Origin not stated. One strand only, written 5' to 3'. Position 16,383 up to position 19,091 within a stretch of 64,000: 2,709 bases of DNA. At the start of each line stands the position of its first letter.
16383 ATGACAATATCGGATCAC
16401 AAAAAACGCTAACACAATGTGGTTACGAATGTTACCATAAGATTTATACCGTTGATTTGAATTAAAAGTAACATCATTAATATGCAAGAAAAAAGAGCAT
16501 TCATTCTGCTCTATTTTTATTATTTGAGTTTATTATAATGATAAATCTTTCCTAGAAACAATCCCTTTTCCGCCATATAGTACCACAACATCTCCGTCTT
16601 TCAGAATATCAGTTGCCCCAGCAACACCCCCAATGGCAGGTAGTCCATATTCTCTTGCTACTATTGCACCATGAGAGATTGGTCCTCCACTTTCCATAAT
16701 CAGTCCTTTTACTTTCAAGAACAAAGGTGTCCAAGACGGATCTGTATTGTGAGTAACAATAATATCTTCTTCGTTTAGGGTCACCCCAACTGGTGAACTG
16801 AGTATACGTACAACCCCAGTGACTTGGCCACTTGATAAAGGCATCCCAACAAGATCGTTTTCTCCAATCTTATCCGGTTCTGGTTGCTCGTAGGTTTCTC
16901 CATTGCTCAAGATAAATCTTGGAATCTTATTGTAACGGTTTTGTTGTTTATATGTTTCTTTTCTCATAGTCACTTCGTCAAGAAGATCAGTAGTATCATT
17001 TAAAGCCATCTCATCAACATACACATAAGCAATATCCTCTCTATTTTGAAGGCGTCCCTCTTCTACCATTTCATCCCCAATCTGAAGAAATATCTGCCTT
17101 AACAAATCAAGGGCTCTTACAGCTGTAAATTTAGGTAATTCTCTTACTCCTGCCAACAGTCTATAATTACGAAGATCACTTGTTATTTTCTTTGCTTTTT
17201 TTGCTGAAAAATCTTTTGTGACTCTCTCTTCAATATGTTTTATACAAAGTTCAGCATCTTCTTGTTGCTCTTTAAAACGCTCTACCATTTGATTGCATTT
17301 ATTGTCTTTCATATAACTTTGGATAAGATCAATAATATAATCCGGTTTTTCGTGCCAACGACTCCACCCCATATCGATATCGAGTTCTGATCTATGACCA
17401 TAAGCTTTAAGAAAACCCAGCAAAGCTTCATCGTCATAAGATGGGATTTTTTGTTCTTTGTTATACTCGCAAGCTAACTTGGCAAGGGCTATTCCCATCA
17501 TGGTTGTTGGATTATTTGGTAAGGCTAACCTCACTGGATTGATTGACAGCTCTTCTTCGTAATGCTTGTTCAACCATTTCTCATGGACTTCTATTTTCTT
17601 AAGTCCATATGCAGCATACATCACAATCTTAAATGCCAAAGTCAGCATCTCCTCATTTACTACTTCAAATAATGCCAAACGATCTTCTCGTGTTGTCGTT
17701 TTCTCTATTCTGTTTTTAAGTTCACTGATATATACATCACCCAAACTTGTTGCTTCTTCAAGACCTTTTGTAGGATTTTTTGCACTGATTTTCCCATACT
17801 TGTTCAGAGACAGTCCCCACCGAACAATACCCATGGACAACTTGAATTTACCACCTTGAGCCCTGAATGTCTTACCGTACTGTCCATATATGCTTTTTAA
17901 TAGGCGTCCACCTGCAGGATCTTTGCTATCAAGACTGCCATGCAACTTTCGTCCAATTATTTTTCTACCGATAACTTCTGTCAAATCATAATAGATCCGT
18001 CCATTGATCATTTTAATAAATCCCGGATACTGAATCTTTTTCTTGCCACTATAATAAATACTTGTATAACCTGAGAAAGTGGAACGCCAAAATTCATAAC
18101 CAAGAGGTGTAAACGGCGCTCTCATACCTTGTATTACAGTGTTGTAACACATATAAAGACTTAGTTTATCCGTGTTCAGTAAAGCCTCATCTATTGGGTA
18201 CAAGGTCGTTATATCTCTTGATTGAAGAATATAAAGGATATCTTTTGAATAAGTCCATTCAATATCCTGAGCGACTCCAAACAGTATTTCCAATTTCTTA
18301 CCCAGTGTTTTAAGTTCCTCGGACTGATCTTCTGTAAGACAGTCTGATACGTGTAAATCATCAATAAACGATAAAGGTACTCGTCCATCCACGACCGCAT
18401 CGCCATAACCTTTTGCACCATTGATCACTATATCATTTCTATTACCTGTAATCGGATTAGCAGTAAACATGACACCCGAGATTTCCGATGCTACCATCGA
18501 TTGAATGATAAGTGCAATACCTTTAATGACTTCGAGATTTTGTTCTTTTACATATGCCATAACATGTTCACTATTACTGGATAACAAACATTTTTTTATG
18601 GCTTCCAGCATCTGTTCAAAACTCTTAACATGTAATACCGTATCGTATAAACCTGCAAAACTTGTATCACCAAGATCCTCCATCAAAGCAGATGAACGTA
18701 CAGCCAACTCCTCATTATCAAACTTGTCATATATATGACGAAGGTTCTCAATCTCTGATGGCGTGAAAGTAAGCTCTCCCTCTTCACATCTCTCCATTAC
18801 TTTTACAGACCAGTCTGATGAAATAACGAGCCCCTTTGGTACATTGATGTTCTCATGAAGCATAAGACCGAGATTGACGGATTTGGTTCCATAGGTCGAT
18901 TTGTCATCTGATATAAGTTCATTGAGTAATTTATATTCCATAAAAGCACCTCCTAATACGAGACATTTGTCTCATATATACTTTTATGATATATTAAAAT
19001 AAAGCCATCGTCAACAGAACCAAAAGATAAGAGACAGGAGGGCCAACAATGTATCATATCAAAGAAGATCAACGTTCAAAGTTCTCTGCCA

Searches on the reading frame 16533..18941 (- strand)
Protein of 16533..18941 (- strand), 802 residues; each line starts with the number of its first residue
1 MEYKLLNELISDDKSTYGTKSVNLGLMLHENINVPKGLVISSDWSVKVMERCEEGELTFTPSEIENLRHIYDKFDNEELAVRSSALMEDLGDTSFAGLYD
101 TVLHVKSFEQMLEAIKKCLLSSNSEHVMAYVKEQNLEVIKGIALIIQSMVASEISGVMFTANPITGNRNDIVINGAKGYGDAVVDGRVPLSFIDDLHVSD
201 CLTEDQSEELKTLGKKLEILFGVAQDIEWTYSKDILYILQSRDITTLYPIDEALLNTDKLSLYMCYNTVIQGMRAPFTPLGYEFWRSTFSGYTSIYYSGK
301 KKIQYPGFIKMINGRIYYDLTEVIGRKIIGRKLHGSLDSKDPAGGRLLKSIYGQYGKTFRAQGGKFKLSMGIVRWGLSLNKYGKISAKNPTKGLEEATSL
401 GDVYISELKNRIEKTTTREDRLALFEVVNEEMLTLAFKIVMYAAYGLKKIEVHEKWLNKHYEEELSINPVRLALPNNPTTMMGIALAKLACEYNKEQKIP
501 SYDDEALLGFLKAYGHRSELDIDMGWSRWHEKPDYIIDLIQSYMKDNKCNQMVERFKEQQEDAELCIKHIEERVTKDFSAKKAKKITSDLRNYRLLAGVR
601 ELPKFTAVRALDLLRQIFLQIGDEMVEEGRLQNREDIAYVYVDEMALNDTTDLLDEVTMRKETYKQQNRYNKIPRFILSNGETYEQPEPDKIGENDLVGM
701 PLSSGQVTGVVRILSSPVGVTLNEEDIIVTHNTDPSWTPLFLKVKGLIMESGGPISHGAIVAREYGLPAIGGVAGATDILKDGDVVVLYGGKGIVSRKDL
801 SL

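Call 5: search_protein_families(library=pfam, proteins=[window:16533-18941:-], max_evalue=0.01)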
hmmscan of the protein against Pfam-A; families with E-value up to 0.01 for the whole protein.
window:16533-18941:- (802 aa): 2 families
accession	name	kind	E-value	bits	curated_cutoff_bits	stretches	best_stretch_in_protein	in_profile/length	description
PF01326.24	PPDK_N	-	1.7e-49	169.3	27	2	64-188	82-215/328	Pyruvate phosphate dikinase, AMP/ATP-binding domain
PF00391.29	PEP-utilizers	-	4.5e-23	81.1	23.1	1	723-793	2-72/72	PEP-utilising enzyme, mobile domain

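Call 6: search_protein_families(library=ncbifam, proteins=[window:16533-18941:-], max_evalue=0.01)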
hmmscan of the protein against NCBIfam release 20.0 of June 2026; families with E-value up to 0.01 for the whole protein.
window:16533-18941:- (802 aa): 26 families (the best 25 are shown)
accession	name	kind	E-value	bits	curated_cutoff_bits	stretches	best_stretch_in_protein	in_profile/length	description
NF004878.0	PRK06241.1-3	subfamily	1.7e-125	420.2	945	3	506-795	593-886/891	phosphoenolpyruvate synthase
NF004877.0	PRK06241.1-2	subfamily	9.3e-116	388.1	866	3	505-795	572-865/869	phosphoenolpyruvate synthase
NF041857.1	RIF_Ptrans_rph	equivalog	1.5e-103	347.8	999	2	200-795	266-861/864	rifamycin-inactivating phosphotransferase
NF004880.0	PRK06241.2-1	equivalog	7.6e-97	325.1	972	1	64-795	91-834/837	phosphoenolpyruvate synthase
NF004879.0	PRK06241.1-4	equivalog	5.9e-96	322.4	976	3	505-795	572-865/868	phosphoenolpyruvate synthase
NF004881.0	PRK06241.2-2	equivalog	7.1e-81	272.7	883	3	506-795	594-887/898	phosphoenolpyruvate synthase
NF000283.1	RPH_KJ151292.1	equivalog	1.1e-73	248.8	1700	3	505-795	568-861/865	rifamycin-inactivating phosphotransferase Rph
NF052632.1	undecylprod_RedH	equivalog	1e-72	245.4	1350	3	485-795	563-875/880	undecylprodigiosin ligase RedH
NF052631.1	prodigiosin_PigC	equivalog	5.4e-70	236.3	1300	3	60-188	74-206/883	prodigiosin ligase PigC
NF004882.0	PRK06241.2-3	equivalog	2.3e-67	227.8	850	2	505-795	537-816/827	phosphoenolpyruvate synthase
NF004883.0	PRK06241.2-4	equivalog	3.3e-64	217.5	1063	3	509-797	612-912/928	phosphoenolpyruvate synthase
NF005057.0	PRK06464.1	equivalog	5.5e-59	200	598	3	68-188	110-233/798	phosphoenolpyruvate synthase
TIGR01418.1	PEP_synth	equivalog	1.8e-54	185.3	739.75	3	65-188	98-227/784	pyruvate, water dikinase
NF004508.0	PRK05849.1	equivalog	3e-26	91.7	501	2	66-268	48-241/789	hypothetical protein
NF004531.0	PRK05878.1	equivalog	8.4e-25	87.3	456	2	106-243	160-299/534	pyruvate, phosphate dikinase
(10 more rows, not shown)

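Call 10: search_solved_structures(query=window:16533-18941:-, max_evalue=0.001, show_alignments=1)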
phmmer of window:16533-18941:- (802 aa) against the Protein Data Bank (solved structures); distinct sequences matched with E-value up to 0.001: 26.
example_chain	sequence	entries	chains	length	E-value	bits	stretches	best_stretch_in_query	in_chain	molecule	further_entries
5fbs_A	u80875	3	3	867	2.9e-78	267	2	199-795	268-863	Phosphoenolpyruvate synthase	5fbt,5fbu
5hv1_A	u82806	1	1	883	3.2e-78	266.9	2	199-795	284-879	Phosphoenolpyruvate synthase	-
5hv2_A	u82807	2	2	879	5.1e-77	262.9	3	505-795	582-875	Phosphoenolpyruvate synthase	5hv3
8a8e_A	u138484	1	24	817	3.3e-42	147.8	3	67-189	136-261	Phosphoenolpyruvate synthase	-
9dae_A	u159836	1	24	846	1.4e-35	125.8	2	78-233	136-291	Phosphoenolpyruvate synthase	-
5hv6_A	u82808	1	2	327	7e-26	93.8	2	78-189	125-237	Phosphoenolpyruvate synthase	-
2ols_A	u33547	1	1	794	8.9e-24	86.9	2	660-789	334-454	Phosphoenolpyruvate synthase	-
9goj_A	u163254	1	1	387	3.9e-17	64.9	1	48-189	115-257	Phosphoenolpyruvate synthase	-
2e28_A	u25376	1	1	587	2e-08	36.1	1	724-798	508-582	Pyruvate kinase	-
5jvn_A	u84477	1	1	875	9.2e-08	33.9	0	123-242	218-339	Pyruvate, phosphate dikinase, chloroplastic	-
5jvj_A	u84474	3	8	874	2.4e-06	29.2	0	123-242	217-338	Pyruvate, phosphate dikinase, chloroplastic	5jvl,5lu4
5woy_A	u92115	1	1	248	2.8e-06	29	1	721-795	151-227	Phosphoenolpyruvate-protein phosphotransferase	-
1dik_A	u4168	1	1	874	4.2e-06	28.4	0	109-244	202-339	PYRUVATE PHOSPHATE DIKINASE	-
1ggo_A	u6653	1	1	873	4.2e-06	28.4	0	109-244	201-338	PROTEIN (PYRUVATE, PHOSPHATE DIKINASE)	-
1kbl_A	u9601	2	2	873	4.2e-06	28.4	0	109-244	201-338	PYRUVATE PHOSPHATE DIKINASE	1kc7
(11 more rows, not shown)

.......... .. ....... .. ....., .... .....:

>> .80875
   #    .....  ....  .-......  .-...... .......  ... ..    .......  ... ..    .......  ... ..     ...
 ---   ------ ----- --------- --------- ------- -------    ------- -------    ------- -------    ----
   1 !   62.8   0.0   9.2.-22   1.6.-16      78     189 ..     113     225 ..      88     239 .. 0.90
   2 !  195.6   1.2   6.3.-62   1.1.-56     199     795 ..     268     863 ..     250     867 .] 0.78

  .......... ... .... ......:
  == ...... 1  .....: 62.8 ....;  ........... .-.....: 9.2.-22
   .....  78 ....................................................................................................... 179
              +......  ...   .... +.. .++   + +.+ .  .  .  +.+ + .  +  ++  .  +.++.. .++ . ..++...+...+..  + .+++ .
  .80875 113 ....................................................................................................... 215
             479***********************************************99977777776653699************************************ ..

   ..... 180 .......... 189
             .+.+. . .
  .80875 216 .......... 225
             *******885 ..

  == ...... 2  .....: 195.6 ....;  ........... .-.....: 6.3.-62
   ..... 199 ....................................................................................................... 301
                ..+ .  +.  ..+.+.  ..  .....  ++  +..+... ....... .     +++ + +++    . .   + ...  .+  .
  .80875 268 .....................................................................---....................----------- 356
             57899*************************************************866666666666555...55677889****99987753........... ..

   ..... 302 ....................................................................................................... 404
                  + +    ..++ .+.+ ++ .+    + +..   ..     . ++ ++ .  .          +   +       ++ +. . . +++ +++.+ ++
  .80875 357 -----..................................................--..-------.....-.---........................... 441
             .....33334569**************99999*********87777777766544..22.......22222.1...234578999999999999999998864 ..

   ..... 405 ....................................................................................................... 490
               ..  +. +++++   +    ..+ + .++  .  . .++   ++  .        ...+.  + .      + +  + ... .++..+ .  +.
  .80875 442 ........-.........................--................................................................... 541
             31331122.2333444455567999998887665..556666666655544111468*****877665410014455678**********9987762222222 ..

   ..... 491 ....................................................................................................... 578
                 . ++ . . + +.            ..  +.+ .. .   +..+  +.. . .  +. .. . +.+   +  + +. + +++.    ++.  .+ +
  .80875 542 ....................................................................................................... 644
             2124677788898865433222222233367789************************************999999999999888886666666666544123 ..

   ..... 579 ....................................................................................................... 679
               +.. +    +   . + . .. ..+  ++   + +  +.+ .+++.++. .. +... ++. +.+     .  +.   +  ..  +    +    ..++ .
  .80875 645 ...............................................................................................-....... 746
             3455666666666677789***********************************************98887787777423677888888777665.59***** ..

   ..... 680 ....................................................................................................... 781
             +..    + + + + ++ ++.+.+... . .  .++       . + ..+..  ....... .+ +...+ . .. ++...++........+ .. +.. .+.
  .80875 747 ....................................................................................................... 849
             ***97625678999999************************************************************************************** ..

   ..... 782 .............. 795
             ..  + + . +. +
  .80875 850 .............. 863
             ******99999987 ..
